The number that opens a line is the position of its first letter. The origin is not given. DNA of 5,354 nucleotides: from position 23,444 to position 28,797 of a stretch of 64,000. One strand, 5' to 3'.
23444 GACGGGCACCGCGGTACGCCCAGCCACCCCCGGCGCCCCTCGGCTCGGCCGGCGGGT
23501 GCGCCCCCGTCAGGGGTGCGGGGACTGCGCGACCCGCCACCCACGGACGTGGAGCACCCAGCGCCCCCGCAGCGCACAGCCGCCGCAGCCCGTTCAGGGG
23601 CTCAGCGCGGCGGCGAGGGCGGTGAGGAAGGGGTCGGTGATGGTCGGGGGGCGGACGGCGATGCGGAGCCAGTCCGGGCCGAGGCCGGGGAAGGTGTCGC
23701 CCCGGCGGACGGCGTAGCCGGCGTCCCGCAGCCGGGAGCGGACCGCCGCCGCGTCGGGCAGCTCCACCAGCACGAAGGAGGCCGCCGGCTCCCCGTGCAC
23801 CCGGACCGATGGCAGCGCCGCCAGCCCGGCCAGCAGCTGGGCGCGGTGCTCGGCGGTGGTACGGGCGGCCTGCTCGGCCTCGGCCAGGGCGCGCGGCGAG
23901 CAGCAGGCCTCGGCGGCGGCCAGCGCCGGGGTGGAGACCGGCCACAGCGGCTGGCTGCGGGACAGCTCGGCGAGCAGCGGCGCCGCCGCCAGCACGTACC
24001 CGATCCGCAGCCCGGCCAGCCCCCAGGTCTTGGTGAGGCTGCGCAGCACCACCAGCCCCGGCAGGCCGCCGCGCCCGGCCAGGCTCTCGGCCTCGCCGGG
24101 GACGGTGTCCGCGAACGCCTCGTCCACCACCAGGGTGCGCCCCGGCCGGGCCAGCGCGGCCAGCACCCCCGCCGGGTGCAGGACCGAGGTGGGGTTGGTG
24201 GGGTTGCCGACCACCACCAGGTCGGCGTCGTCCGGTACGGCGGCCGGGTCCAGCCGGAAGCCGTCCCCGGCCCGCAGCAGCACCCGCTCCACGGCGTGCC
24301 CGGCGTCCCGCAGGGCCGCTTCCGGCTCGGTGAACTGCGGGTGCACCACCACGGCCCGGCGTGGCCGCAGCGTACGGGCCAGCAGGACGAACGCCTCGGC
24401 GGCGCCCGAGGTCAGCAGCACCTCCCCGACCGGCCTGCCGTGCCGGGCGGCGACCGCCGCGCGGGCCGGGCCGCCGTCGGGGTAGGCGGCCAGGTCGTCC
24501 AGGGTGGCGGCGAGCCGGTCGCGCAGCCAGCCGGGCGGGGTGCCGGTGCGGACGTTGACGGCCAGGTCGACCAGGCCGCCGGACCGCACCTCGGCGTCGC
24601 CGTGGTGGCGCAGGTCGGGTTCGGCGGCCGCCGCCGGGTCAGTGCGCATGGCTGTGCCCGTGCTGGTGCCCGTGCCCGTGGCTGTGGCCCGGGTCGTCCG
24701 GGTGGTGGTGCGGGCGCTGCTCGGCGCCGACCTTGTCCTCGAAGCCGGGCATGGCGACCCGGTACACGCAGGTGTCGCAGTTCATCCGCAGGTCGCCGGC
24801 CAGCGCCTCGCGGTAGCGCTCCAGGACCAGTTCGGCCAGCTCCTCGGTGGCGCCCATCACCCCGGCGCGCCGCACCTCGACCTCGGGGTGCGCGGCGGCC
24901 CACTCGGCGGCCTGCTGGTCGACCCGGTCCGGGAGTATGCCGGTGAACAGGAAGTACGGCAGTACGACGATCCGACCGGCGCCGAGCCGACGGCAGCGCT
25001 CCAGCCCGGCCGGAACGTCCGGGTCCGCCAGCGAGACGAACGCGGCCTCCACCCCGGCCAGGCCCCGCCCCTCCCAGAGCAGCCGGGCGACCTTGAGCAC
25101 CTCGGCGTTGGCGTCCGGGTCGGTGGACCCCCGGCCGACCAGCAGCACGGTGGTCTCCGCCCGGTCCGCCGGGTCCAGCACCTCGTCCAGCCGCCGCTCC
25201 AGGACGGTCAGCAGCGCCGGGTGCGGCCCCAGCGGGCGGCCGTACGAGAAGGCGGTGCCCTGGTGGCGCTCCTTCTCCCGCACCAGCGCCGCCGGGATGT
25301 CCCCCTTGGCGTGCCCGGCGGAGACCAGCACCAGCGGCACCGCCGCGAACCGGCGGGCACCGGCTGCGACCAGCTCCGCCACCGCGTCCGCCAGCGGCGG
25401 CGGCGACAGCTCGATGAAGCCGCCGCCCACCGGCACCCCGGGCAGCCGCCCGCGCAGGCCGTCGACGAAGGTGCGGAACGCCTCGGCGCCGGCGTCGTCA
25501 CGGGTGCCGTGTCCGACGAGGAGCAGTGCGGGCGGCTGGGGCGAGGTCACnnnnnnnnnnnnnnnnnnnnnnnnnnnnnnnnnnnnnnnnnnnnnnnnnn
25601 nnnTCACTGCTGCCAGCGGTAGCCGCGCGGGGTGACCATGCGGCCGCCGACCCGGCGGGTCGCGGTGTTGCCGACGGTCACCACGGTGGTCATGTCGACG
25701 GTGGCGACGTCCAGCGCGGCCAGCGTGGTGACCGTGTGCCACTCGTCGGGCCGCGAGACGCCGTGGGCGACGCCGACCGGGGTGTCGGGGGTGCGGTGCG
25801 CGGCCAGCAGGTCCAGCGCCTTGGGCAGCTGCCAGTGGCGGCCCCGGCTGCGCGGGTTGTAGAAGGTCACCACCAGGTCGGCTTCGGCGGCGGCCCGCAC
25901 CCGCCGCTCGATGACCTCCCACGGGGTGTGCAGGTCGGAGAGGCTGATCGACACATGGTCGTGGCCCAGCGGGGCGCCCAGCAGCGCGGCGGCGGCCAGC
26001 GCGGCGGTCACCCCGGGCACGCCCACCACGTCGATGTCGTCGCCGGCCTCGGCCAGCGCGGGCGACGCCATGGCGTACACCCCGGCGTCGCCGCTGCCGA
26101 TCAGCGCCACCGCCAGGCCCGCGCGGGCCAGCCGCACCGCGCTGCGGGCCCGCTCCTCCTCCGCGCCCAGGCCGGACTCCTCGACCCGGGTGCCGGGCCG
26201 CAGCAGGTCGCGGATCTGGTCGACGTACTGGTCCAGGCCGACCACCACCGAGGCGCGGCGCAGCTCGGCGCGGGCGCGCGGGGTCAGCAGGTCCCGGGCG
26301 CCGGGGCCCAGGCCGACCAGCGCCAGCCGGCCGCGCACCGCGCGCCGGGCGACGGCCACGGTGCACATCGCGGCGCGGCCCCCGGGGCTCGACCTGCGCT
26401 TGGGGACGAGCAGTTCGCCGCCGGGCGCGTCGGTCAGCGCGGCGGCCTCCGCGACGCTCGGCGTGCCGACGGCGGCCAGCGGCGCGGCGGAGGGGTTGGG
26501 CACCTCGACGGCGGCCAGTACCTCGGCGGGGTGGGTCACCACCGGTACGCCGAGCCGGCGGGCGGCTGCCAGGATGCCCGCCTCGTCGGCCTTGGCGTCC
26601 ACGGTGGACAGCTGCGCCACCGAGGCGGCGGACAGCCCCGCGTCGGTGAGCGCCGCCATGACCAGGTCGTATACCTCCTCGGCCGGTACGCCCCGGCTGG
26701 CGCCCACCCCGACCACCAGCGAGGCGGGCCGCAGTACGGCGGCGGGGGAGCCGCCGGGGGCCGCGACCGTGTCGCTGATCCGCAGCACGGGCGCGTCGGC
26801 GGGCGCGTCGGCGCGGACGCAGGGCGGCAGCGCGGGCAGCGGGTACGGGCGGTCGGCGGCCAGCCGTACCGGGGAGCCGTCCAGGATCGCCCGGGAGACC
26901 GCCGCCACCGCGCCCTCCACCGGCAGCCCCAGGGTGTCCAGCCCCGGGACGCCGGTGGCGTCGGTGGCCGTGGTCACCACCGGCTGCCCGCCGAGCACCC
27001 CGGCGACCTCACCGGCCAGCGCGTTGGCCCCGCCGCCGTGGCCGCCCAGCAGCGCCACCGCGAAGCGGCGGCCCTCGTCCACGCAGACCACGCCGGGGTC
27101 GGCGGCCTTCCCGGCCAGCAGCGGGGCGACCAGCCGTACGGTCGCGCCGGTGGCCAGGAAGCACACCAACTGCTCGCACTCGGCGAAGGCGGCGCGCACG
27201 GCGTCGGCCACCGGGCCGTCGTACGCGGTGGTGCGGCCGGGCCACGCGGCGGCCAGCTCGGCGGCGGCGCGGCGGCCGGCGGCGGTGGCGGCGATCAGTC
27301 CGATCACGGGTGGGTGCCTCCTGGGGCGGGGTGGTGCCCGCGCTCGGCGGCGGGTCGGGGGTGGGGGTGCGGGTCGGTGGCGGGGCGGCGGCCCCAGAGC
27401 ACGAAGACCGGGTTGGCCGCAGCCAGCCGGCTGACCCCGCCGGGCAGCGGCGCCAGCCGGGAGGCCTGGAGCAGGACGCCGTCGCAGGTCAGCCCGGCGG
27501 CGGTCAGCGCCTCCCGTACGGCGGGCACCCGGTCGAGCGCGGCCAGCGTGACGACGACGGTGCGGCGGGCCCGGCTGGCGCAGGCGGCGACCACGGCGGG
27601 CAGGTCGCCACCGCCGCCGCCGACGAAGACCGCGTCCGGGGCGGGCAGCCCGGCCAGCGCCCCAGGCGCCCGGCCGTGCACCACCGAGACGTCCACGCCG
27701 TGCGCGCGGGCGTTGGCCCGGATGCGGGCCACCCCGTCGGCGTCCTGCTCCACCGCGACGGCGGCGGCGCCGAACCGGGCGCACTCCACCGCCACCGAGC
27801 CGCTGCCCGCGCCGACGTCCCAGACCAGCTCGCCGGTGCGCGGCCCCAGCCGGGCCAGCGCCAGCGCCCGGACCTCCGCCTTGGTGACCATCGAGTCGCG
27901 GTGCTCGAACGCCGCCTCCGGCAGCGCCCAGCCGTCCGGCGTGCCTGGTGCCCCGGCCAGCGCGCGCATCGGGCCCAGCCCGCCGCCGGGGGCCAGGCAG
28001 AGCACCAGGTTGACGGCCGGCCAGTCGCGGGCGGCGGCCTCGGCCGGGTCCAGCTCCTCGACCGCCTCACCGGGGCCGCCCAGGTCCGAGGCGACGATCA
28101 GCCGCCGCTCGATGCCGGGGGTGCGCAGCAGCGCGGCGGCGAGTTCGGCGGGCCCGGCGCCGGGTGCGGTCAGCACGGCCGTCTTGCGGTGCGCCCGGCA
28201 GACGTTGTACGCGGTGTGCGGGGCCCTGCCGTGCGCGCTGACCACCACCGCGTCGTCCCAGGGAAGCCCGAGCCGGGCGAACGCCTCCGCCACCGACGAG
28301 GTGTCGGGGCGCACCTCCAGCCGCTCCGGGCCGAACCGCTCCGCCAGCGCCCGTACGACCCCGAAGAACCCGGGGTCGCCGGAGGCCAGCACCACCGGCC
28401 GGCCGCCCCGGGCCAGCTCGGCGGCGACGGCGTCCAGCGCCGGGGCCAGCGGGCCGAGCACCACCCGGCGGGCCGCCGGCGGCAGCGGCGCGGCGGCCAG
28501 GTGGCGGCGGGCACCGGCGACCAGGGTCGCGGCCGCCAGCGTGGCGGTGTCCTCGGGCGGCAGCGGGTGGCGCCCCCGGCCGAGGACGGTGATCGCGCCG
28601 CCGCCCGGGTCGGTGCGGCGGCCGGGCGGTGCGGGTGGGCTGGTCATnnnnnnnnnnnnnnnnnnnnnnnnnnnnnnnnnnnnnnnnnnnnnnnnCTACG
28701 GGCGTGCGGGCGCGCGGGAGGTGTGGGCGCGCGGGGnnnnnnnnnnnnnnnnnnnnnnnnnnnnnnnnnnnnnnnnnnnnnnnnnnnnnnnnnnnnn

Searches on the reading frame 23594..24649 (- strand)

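Call 10: search_protein_families(library=pfam, proteins=[window:23594-24649:-], max_evalue=0.01)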
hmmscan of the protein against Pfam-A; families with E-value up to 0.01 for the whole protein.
window:23594-24649:- (351 aa): 1 family
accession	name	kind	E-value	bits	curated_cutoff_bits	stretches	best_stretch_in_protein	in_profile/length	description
PF00155.27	Aminotran_1_2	-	9.5e-34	117.6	19.7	1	48-345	30-357/361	Aminotransferase class I and II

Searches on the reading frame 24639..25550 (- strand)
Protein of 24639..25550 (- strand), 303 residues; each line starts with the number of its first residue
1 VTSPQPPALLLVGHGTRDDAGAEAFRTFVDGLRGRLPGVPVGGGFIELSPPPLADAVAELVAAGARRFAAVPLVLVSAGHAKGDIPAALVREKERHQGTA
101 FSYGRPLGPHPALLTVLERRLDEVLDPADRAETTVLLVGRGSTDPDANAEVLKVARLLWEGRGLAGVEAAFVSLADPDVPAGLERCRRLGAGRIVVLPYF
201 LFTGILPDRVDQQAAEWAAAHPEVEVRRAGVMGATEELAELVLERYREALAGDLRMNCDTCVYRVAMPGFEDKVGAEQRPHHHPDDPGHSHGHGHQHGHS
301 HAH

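Call 10: search_protein_families(library=pfam, proteins=[window:24639-25550:-], max_evalue=0.01)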
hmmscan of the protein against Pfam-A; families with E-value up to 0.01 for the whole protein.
window:24639-25550:- (303 aa): 1 family
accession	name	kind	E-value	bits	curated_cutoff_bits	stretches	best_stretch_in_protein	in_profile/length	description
PF01903.22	CbiX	-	5.2e-54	181.5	22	2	14-118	1-105/106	CbiX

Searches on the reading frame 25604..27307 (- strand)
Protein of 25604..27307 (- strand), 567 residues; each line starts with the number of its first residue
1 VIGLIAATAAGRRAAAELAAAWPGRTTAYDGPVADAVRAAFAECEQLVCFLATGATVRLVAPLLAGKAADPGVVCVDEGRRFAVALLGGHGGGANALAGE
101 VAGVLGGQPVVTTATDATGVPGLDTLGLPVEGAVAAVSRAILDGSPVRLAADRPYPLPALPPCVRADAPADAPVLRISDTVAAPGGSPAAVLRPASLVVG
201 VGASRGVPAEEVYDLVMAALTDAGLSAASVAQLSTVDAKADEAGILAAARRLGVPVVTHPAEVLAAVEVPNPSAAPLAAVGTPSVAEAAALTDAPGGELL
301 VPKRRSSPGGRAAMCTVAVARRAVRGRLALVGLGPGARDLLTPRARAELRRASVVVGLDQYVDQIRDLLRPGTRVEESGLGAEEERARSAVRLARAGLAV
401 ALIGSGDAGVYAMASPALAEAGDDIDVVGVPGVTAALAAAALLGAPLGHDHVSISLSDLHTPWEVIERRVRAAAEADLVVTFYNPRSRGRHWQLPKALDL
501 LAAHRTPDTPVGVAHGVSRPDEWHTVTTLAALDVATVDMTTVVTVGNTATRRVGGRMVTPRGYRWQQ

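Call 10: search_protein_families(library=pfam, proteins=[window:25604-27307:-], max_evalue=0.01)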
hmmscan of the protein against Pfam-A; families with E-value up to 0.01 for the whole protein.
window:25604-27307:- (567 aa): 3 families
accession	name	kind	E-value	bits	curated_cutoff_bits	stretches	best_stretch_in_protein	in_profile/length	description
PF00590.25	TP_methylase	-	8e-39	134.2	27.8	1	328-532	2-211/212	Tetrapyrrole (Corrin/Porphyrin) Methylases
PF01890.21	CbiG_C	-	7.1e-32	110.8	27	1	197-320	1-117/117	Cobalamin synthesis G C-terminus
PF11760.13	CbiG_N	-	6.2e-30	103.5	25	1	36-116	2-82/82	Cobalamin synthesis G N-terminal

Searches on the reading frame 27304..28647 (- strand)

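Call 10: search_protein_families(library=pfam, proteins=[window:27304-28647:-], max_evalue=0.01)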
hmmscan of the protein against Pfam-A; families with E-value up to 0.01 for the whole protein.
window:27304-28647:- (447 aa): 5 families
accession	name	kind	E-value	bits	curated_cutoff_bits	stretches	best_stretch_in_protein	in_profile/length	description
PF00590.25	TP_methylase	-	1.6e-17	64.6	27.8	1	33-198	19-205/212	Tetrapyrrole (Corrin/Porphyrin) Methylases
PF13649.12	Methyltransf_25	-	7.5e-05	23.8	27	1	275-327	1-55/97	Methyltransferase domain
PF08241.18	Methyltransf_11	-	0.0025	18.9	21.2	1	277-327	2-51/95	Methyltransferase domain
PF03602.21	Cons_hypoth95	-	0.003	17.7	24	1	273-322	43-95/182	Conserved hypothetical protein 95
PF05175.20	MTS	-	0.003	17.7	23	1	266-325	26-88/170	Methyltransferase small domain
